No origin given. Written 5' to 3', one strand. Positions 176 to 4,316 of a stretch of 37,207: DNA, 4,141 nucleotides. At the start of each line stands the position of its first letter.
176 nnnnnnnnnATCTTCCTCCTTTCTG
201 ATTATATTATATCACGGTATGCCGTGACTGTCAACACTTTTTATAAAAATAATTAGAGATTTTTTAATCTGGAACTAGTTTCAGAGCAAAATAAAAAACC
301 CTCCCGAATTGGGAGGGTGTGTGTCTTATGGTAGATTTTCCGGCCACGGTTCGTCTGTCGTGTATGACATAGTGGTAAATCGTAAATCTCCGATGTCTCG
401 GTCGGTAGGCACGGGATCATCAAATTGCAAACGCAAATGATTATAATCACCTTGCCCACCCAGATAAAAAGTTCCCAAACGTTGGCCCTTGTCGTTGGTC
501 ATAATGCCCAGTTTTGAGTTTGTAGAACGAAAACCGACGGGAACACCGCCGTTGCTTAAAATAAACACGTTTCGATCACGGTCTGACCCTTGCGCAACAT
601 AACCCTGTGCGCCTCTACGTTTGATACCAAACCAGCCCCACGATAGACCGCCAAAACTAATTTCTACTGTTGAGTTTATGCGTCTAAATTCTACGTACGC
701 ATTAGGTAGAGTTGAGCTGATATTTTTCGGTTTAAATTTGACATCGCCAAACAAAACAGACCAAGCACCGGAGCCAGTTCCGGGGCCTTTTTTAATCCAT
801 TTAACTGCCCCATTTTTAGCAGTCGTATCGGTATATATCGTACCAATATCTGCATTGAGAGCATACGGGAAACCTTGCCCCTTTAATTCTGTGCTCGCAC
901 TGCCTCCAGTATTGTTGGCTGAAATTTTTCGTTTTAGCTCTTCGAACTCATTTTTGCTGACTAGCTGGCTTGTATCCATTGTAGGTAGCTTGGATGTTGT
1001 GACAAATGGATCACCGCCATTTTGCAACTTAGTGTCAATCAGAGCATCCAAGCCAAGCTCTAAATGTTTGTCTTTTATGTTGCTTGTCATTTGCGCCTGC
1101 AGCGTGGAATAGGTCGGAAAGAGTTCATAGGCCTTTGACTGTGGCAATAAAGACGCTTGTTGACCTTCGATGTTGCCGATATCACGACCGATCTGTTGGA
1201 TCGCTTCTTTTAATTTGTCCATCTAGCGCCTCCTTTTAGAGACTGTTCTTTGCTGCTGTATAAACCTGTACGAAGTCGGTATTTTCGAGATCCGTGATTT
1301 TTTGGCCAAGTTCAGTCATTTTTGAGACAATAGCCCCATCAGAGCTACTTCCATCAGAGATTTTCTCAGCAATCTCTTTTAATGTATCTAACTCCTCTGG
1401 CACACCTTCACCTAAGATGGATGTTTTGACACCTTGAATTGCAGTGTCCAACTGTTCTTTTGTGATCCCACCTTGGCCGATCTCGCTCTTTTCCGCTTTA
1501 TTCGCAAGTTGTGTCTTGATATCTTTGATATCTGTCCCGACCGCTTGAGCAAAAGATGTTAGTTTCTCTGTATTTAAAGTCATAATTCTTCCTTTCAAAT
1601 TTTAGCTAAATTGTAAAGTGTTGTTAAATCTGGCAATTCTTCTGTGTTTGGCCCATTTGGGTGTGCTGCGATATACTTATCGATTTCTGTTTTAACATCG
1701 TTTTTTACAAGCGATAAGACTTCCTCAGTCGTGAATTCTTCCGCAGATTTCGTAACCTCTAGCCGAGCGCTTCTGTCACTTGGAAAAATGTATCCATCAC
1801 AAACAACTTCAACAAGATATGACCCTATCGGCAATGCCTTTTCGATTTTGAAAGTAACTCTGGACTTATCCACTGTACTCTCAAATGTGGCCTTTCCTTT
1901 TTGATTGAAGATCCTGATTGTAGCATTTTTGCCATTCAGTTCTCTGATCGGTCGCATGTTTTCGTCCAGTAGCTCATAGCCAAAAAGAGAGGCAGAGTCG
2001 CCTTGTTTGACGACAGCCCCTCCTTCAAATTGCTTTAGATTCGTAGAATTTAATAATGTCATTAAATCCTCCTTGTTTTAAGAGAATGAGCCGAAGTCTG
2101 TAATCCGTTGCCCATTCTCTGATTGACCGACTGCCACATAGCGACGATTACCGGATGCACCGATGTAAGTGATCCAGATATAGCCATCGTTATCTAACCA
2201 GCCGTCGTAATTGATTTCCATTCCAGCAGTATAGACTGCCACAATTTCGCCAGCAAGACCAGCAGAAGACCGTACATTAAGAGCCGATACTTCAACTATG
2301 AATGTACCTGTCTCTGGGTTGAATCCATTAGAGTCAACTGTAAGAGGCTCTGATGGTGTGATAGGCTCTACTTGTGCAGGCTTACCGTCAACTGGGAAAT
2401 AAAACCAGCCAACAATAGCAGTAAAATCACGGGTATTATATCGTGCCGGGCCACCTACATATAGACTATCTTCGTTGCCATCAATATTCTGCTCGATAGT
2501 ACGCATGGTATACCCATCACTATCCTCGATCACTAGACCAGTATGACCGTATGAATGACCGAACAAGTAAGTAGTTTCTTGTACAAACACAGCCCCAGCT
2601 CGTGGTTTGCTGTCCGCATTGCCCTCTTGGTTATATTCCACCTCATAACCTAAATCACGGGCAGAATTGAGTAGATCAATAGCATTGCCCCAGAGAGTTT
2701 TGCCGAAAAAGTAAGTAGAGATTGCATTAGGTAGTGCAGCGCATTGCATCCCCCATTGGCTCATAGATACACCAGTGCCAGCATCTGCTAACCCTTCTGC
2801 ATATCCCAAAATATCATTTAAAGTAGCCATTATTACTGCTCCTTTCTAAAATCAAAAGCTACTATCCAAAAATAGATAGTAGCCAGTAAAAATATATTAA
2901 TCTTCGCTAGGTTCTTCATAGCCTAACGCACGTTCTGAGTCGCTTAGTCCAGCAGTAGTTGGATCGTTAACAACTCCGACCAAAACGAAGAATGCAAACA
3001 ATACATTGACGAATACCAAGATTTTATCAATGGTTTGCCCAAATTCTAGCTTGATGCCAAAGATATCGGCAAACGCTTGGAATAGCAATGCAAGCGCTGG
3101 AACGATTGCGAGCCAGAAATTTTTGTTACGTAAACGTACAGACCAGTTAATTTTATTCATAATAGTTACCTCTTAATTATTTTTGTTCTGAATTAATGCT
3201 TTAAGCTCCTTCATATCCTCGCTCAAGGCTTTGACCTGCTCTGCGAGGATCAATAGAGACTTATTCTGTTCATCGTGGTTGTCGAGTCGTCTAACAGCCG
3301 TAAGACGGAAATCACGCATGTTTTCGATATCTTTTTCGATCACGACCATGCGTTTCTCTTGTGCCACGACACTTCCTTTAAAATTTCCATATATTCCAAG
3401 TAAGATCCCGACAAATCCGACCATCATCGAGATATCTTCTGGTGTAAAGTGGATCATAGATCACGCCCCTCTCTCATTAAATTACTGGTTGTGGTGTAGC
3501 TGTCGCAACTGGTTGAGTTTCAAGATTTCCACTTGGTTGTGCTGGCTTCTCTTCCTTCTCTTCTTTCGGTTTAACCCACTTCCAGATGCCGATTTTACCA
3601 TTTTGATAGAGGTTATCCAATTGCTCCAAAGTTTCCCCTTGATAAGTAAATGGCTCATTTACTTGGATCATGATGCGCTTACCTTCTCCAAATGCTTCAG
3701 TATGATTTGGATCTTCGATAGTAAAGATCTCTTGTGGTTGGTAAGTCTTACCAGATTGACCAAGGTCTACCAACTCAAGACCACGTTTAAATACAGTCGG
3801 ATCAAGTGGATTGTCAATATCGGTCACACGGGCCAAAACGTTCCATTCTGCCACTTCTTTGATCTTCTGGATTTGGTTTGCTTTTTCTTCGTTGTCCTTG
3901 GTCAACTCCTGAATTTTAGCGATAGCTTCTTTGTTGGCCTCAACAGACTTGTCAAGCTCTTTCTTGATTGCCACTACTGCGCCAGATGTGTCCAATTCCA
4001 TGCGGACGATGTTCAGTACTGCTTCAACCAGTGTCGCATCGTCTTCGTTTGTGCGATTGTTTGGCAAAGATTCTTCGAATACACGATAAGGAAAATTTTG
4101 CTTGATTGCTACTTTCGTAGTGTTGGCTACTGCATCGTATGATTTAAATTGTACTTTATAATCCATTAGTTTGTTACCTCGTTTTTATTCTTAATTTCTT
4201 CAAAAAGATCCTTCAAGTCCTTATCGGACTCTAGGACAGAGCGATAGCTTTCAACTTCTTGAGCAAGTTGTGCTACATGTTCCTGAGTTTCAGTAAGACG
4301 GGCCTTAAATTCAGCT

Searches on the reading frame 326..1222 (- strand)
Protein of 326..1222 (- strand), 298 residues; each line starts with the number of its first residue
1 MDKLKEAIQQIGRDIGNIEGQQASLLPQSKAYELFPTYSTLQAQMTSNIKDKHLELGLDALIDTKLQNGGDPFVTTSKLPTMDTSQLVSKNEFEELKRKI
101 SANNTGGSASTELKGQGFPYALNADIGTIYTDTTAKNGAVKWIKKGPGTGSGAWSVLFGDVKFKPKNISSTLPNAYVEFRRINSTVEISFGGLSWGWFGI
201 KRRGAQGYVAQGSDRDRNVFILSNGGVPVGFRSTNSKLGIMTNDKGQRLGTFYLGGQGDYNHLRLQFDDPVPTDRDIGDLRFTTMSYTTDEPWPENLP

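Call 8: search_protein_families(library=pfam, proteins=[window:326-1222:-], max_evalue=1)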
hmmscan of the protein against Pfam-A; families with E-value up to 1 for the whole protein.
window:326-1222:- (298 aa): 0 families

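Call 9: search_protein_families(library=phrogs, proteins=[window:326-1222:-], max_evalue=1)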
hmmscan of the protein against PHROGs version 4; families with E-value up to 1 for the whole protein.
window:326-1222:- (298 aa): 4 families
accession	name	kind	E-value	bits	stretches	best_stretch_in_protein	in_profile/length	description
phrog_21909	-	unknown function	1.1e-119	400.4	1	1-298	1-294/294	-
phrog_32123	-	unknown function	2.6e-71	241.5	1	101-298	334-532/532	-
phrog_3971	-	unknown function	0.022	14.8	1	221-298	248-321/331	-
phrog_6614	-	tail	0.24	10.9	1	193-298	436-538/548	minor tail protein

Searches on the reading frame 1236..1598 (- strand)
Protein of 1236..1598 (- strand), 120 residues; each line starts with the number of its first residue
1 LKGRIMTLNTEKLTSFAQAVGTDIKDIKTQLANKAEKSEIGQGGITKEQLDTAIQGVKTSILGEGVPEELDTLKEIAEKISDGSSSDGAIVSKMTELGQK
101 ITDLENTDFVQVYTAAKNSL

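Call 8: search_protein_families(library=pfam, proteins=[window:1236-1598:-], max_evalue=1)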
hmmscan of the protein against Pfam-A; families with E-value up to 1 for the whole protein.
window:1236-1598:- (120 aa): 3 families
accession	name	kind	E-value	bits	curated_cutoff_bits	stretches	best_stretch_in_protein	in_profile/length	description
PF18829.7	Importin_rep_6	-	0.032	15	23.9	0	7-38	20-51/110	Importin repeat 6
PF06825.17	HSBP1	-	0.039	14.3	28.6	1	89-107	24-42/51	Heat shock factor binding protein 1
PF21487.2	Tas3_C-hel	-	0.11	12.8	27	1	9-25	11-27/49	Tas3, C-terminal helical domains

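Call 9: search_protein_families(library=phrogs, proteins=[window:1236-1598:-], max_evalue=1)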
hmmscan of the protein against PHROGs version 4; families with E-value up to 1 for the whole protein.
window:1236-1598:- (120 aa): 9 families
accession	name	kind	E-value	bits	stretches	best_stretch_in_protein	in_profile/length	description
phrog_4757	-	unknown function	3.8e-24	86.6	1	6-119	51-186/359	-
phrog_18185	-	tail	2.5e-06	28.2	1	25-99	215-290/399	tail fiber protein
phrog_23820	-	tail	0.00095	20.2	1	29-104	88-151/221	tail fiber protein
phrog_21962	-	tail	0.011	16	1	32-101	130-199/321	tail protein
phrog_16534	-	tail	0.017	15.7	1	16-78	83-143/322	tail fiber protein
phrog_7765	-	unknown function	0.034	13.4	1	47-93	229-274/578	-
phrog_20194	-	unknown function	0.087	12.7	1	11-90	5-78/495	-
phrog_10779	-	unknown function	0.1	13.7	0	10-32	35-57/59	-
phrog_25353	-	unknown function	0.45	12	0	20-61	29-71/74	-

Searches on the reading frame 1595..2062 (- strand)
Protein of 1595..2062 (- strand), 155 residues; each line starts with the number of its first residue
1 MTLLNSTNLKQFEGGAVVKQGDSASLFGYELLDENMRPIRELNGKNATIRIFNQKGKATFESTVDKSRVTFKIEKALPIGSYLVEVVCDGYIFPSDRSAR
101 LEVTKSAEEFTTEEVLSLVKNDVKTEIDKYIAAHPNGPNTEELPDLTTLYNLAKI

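Call 8: search_protein_families(library=pfam, proteins=[window:1595-2062:-], max_evalue=1)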
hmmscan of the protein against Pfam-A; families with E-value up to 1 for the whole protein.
window:1595-2062:- (155 aa): 5 families
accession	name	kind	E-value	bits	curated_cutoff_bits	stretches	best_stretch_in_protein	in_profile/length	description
PF18719.7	ArlS_N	-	0.006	17.2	27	1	39-74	53-86/140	ArlS sensor domain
PF21466.3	GH101_dom-5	-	0.0096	16.2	27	1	43-129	17-103/145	Endo-alpha-N-acetylgalactosaminidase, domain 5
PF23926.2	LtfC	-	0.048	14.7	27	0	44-76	31-65/100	LtfC-like, beta-sandwich domain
PF18962.6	Por_Secre_tail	-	0.085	13.6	27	1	43-86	18-62/75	Secretion system C-terminal sorting domain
PF13620.12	CarboxypepD_reg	-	0.15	12.8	32.3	1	45-92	15-60/82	Carboxypeptidase regulatory-like domain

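Call 9: search_protein_families(library=phrogs, proteins=[window:1595-2062:-], max_evalue=1)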
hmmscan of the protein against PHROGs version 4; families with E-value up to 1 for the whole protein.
window:1595-2062:- (155 aa): 8 families
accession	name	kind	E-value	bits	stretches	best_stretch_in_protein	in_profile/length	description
phrog_6487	-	unknown function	3.2e-55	187.7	1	3-155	2-155/155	-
phrog_10272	-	unknown function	2.3e-27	96.9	1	5-112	4-111/200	-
phrog_19519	-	connector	5.7e-19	69.1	1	1-111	1-112/714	neck protein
phrog_28074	-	unknown function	1.1e-05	25.4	1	18-126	22-128/553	-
phrog_27074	-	unknown function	0.028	15.7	1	10-82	11-85/151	-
phrog_4440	-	tail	0.039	14.1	1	17-111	14-116/410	tail fiber protein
phrog_27087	-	unknown function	0.13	13.4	1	49-128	24-101/112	-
phrog_18340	-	unknown function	0.25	12.2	1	43-79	39-75/90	-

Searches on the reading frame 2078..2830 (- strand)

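Call 8: search_protein_families(library=pfam, proteins=[window:2078-2830:-], max_evalue=1)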
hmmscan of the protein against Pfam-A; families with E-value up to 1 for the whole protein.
window:2078-2830:- (250 aa): 4 families
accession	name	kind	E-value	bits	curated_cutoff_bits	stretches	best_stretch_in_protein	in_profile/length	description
PF05257.22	CHAP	-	2.1e-10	41.4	26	1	24-115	6-81/81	CHAP domain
PF08460.16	SH3_5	-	6.7e-08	33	22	1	173-234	5-68/68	Bacterial SH3 domain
PF08239.17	SH3_3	-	0.02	15.5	27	1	182-232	1-48/54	Bacterial SH3 domain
PF15926.10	RNF220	-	0.38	10.9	26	1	78-137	163-219/249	E3 ubiquitin-protein ligase RNF220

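Call 9: search_protein_families(library=phrogs, proteins=[window:2078-2830:-], max_evalue=1)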
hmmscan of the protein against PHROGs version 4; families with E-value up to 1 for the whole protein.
window:2078-2830:- (250 aa): 15 families
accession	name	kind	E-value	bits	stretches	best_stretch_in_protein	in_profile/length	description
phrog_1309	-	lysis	2.4e-83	281.8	1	1-249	166-409/410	endolysin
phrog_8577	-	lysis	3e-55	189.1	1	1-208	1-221/453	endolysin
phrog_635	-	lysis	6.1e-16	59.4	2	25-139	27-135/463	endolysin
phrog_7887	-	lysis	1.3e-14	55.4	1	1-133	1-123/238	endolysin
phrog_5404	-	lysis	7.1e-13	49.8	1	170-250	14-96/98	endolysin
phrog_489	-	lysis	6.3e-11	42.7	2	163-247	366-454/459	endolysin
phrog_833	-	lysis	1e-10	42.8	1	155-248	199-292/294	endolysin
phrog_8781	-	lysis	2e-10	41.9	1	18-118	18-118/178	endolysin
phrog_759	-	other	9.3e-08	32.2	1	3-146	12-143/625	tail associated cell-wall hydrolase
phrog_13463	-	lysis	7.8e-07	30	1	184-244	253-315/318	endolysin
phrog_1794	-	lysis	0.01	16.3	1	141-225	252-329/336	amidase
phrog_5979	-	unknown function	0.017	15.1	1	10-118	340-448/479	-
phrog_998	-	lysis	0.044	14.5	1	34-108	39-111/246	endolysin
phrog_6812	-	unknown function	0.16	13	1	137-194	11-68/140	-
phrog_26646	-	unknown function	0.19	13.2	0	195-234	23-61/85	-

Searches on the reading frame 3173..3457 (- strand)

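Call 8: search_protein_families(library=pfam, proteins=[window:3173-3457:-], max_evalue=1)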
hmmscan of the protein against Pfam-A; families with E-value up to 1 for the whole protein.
window:3173-3457:- (94 aa): 4 families
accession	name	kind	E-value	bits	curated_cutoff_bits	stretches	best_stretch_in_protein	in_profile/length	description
PF24073.1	DUF7365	-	6.8e-21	74.7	27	1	19-91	24-96/101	Coiled-coil region of unknown function (DUF7365)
PF22845.2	DUF3097_N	-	0.025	14.7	28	1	25-53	16-45/61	DUF3097, N-terminal domain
PF16331.10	TolA_bind_tri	-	0.026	15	30.1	1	55-93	6-45/76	TolA binding protein trimerisation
PF23824.1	DUF7194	-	0.095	12.6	27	1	20-93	134-202/204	Family of unknown function (DUF7194)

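Call 9: search_protein_families(library=phrogs, proteins=[window:3173-3457:-], max_evalue=1)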
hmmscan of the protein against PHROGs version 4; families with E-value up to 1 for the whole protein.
window:3173-3457:- (94 aa): 4 families
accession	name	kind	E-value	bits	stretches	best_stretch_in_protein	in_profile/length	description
phrog_1296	-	lysis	2.6e-29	102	1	3-93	2-92/93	holin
phrog_6664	-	unknown function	0.0045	18.4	1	9-85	11-85/97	-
phrog_19911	-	unknown function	0.14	13.1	1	67-90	48-71/73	-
phrog_14107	-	unknown function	0.24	12.2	0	74-92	47-65/66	-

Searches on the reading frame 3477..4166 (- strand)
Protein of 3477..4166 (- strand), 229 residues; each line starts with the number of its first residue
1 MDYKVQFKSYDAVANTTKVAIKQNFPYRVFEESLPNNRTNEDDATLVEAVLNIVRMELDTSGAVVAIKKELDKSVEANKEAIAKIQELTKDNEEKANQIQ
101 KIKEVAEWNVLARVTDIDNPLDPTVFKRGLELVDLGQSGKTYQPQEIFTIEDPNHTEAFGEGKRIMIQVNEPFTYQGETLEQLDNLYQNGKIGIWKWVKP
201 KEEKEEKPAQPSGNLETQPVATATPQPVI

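Call 8: search_protein_families(library=pfam, proteins=[window:3477-4166:-], max_evalue=1)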
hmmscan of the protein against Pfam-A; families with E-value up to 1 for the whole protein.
window:3477-4166:- (229 aa): 4 families
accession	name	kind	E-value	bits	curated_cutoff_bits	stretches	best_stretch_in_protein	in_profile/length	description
PF08004.16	DUF1699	-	0.015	15.4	33.4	1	47-106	60-118/130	Protein of unknown function (DUF1699)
PF23432.1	DUF7118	-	0.053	13.1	27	1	43-121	86-164/357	Domain of unknown function (DUF7118)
PF17391.7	Urocanase_N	-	0.084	13.1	23.2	1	96-149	3-55/127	Urocanase N-terminal domain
PF12246.13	MKT1_C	-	0.29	10.8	27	1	35-108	167-237/240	Temperature dependent protein affecting M2 dsRNA replication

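Call 9: search_protein_families(library=phrogs, proteins=[window:3477-4166:-], max_evalue=1)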
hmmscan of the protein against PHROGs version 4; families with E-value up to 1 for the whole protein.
window:3477-4166:- (229 aa): 3 families
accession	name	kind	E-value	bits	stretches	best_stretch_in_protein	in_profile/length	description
phrog_1554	-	unknown function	7e-64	216.4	1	1-204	2-212/212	-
phrog_22481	-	unknown function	7.3e-10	40.1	1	1-119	1-120/177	-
phrog_18860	-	unknown function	0.053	14.4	1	63-122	52-110/141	-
